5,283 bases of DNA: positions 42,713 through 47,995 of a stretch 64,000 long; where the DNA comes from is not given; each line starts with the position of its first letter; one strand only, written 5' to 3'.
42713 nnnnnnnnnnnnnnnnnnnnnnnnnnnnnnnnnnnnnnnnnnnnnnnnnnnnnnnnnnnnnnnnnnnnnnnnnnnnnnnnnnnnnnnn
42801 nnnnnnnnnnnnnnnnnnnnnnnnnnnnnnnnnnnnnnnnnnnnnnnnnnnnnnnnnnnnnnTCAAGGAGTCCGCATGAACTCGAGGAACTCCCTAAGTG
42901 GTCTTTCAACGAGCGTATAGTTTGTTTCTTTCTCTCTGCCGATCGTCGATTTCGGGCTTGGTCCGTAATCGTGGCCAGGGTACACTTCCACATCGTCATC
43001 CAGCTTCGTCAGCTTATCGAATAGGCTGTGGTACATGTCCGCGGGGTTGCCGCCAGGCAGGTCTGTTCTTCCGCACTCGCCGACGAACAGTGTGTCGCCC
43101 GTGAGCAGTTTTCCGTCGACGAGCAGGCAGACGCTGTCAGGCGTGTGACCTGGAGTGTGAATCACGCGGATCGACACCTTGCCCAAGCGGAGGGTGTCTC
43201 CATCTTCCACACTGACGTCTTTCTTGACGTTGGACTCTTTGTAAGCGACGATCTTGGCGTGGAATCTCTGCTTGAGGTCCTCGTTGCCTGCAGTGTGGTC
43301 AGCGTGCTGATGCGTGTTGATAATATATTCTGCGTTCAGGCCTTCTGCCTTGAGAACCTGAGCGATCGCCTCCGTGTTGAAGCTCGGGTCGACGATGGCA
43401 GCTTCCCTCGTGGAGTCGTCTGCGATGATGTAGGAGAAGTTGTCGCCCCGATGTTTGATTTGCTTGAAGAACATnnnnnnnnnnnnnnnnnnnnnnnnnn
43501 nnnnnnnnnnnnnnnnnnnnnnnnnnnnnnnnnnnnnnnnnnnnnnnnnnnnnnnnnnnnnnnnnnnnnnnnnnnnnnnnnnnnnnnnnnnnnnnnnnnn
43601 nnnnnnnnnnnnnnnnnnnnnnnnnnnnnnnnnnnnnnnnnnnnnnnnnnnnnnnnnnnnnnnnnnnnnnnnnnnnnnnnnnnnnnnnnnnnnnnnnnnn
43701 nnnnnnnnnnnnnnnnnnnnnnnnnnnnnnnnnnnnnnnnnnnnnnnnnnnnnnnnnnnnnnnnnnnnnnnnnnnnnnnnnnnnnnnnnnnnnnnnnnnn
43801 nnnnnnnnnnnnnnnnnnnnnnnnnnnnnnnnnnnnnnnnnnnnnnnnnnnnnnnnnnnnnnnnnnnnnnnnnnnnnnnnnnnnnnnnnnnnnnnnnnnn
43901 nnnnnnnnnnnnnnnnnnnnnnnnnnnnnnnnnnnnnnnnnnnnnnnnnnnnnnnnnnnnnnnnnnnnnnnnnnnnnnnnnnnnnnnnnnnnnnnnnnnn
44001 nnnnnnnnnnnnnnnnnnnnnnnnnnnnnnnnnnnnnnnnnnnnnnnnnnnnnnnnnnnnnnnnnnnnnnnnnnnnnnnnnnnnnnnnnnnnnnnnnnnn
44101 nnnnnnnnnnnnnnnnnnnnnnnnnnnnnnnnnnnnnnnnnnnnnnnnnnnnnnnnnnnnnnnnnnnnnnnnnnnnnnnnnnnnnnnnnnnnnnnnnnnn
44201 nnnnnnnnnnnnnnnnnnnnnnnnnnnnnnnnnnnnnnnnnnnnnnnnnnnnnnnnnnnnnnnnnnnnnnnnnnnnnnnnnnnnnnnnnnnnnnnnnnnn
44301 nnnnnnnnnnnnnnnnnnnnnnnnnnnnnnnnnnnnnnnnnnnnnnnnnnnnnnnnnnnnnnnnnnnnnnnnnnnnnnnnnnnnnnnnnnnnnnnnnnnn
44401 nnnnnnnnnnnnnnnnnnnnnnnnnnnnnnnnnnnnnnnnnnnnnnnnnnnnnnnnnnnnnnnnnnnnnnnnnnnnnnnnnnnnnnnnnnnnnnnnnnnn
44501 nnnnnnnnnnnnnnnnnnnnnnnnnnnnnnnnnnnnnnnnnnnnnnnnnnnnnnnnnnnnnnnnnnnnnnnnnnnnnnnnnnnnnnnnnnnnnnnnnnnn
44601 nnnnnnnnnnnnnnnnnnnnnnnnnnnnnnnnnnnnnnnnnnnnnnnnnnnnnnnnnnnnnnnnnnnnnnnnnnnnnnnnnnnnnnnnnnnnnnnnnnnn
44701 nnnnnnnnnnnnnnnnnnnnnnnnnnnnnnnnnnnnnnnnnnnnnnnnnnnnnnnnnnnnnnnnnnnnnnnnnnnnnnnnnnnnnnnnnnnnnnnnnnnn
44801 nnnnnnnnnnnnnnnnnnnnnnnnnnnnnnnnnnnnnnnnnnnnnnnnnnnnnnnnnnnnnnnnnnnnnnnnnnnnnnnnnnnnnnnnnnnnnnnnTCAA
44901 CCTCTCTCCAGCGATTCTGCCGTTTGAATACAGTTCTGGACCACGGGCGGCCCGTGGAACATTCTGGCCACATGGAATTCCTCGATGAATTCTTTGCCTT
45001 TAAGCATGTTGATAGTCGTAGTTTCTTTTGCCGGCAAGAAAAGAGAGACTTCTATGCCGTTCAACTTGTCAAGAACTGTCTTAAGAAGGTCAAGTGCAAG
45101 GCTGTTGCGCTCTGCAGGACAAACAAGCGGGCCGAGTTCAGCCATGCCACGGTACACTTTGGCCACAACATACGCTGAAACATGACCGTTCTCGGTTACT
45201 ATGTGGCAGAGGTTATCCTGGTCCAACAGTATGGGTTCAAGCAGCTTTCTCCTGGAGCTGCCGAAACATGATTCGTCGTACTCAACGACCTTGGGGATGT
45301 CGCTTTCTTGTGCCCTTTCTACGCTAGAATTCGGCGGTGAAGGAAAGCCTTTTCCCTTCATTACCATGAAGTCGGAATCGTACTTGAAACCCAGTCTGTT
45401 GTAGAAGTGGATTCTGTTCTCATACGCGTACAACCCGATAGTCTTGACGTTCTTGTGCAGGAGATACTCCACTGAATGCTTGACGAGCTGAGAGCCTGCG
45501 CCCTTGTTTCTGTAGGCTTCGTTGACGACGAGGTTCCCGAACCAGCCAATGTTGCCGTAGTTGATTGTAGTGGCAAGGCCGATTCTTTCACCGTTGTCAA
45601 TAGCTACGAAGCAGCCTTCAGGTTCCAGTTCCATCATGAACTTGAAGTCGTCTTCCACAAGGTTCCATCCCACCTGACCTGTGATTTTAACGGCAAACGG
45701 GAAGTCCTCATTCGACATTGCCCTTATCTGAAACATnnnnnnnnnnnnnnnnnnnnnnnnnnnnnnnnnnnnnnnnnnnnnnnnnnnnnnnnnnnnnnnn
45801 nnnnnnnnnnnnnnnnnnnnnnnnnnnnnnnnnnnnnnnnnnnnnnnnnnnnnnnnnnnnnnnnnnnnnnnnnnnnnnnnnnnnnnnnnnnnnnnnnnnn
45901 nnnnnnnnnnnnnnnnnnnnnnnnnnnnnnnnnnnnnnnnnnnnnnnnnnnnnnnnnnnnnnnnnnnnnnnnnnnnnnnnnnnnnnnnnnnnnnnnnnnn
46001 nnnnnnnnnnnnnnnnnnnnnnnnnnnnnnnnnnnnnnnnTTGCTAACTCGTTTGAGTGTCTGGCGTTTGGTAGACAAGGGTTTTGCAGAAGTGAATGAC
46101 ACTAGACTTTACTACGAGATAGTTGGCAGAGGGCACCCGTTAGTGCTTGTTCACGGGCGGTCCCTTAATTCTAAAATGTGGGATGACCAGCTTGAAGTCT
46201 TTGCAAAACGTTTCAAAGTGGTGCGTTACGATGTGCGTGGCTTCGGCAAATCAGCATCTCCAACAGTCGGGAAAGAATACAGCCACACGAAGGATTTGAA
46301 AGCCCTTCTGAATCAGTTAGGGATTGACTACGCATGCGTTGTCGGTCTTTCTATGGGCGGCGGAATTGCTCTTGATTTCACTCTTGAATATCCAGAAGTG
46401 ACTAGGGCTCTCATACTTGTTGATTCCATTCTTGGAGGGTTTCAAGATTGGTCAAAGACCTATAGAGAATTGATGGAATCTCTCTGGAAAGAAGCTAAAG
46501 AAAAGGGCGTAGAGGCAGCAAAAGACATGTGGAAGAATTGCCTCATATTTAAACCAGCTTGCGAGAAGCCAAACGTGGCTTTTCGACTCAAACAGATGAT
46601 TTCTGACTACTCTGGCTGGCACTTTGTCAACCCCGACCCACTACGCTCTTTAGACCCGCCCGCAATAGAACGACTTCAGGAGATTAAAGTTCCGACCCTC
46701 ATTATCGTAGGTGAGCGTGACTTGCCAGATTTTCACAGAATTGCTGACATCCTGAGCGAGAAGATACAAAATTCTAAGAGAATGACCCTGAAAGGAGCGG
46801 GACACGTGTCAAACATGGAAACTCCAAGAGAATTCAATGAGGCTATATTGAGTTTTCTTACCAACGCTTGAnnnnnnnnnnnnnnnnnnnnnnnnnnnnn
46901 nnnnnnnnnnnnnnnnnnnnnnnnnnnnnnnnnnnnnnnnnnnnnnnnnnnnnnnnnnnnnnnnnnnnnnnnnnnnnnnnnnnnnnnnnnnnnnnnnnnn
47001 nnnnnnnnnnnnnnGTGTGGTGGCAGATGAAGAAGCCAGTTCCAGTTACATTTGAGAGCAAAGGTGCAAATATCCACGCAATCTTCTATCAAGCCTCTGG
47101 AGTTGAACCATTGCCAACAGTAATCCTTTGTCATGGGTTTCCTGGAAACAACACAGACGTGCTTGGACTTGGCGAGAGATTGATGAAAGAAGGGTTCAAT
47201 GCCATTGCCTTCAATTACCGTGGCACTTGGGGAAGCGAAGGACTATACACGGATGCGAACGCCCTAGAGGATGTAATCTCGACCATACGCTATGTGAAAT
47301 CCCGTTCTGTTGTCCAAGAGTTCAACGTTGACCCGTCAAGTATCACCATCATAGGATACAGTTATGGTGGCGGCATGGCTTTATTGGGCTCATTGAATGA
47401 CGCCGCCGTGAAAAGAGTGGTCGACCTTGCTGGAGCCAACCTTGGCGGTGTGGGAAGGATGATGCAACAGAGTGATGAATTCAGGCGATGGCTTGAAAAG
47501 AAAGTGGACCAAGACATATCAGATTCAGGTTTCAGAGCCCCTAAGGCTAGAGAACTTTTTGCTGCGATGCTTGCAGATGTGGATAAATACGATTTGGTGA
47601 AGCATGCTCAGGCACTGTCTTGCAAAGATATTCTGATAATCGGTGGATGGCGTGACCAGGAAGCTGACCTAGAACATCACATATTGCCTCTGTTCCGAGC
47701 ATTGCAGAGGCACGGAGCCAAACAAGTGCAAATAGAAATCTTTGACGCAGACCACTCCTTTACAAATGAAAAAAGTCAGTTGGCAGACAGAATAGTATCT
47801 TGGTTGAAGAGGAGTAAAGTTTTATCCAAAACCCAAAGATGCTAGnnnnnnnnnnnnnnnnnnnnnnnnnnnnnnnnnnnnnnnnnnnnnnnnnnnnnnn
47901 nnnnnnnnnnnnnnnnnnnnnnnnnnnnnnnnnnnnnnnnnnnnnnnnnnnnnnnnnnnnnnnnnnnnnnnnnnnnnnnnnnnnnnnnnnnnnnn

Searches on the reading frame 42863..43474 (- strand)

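Call 71: search_protein_families(library=pfam, proteins=[window:42863-43474:-], max_evalue=0.0001)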
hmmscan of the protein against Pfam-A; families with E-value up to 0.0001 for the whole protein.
window:42863-43474:- (203 aa): 1 family
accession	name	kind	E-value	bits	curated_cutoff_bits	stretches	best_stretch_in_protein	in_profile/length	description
PF00753.33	Lactamase_B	-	9.3e-26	91.4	22.7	2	84-168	104-196/196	Metallo-beta-lactamase superfamily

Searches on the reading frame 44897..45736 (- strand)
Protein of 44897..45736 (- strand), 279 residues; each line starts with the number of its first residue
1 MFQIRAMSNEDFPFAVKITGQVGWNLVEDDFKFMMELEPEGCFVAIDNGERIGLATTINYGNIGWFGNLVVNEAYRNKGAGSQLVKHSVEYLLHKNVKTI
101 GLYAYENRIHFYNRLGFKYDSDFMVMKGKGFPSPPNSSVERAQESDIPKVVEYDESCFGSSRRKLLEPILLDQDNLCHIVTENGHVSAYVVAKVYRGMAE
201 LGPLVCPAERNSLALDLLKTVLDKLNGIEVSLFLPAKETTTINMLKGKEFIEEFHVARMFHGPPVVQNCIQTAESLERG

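Call 71: search_protein_families(library=pfam, proteins=[window:44897-45736:-], max_evalue=0.0001)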
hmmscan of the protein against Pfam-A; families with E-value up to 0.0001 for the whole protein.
window:44897-45736:- (279 aa): 5 families
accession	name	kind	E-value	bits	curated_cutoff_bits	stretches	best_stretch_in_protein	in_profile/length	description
PF00583.31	Acetyltransf_1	-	2e-16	60.8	20.7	1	34-117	27-116/116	Acetyltransferase (GNAT) family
PF18014.7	Acetyltransf_18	-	2.5e-14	53.5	22.7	1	150-265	1-115/124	Acetyltransferase (GNAT) domain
PF13508.13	Acetyltransf_7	-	3.9e-13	50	27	1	40-118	3-83/84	Acetyltransferase (GNAT) domain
PF13673.13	Acetyltransf_10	-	2.2e-09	37.8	23.6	1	31-122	22-112/128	Acetyltransferase (GNAT) domain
PF13527.13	Acetyltransf_9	-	5.1e-07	30.2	25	0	62-119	71-126/127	Acetyltransferase (GNAT) domain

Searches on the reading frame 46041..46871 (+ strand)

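Call 71: search_protein_families(library=pfam, proteins=[window:46041-46871:+], max_evalue=0.0001)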
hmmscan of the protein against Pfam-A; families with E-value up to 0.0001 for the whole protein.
window:46041-46871:+ (276 aa): 4 families
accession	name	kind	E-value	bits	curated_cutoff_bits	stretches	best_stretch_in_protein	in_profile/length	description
PF00561.26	Abhydrolase_1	-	9.2e-25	88.2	25.8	1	33-146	2-114/245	alpha/beta hydrolase fold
PF12697.13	Abhydrolase_6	-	1.7e-19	71.8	26.3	1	34-268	1-217/217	Alpha/beta hydrolase family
PF12146.15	Hydrolase_4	-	1.4e-14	54.4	27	1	34-154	7-139/239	Serine aminopeptidase, S33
PF03096.20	Ndr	-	4.2e-05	22.8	23.3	0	83-272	86-275/283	Ndr family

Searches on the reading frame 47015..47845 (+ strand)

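Call 71: search_protein_families(library=pfam, proteins=[window:47015-47845:+], max_evalue=0.0001)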
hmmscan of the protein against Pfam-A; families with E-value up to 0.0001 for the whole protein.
window:47015-47845:+ (276 aa): 9 families
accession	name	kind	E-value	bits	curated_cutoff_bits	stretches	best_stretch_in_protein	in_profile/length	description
PF12740.14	PETase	-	1.3e-13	51.4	28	2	22-139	43-156/263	PET hydrolase-like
PF12697.13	Abhydrolase_6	-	3.3e-10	41.5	26.3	1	36-250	1-207/217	Alpha/beta hydrolase family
PF01738.24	DLH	-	4.4e-10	39.9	21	1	22-138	3-127/217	Dienelactone hydrolase family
PF02129.25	Peptidase_S15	-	1.5e-09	38.4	23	1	55-136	46-124/262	X-Pro dipeptidyl-peptidase (S15 family)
PF00326.27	Peptidase_S9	-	4e-09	36.7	22.6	1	58-266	12-208/213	Prolyl oligopeptidase family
PF20434.5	BD-FAE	-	5.1e-09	36.4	26.8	1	23-130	3-111/215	BD-FAE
PF00561.26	Abhydrolase_1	-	2.6e-08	34.3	25.8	1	34-140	1-102/245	alpha/beta hydrolase fold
PF12146.15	Hydrolase_4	-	6.4e-08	32.6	27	1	32-140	3-109/239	Serine aminopeptidase, S33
PF07859.19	Abhydrolase_3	-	9.8e-05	22.6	25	0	83-222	48-184/210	alpha/beta hydrolase fold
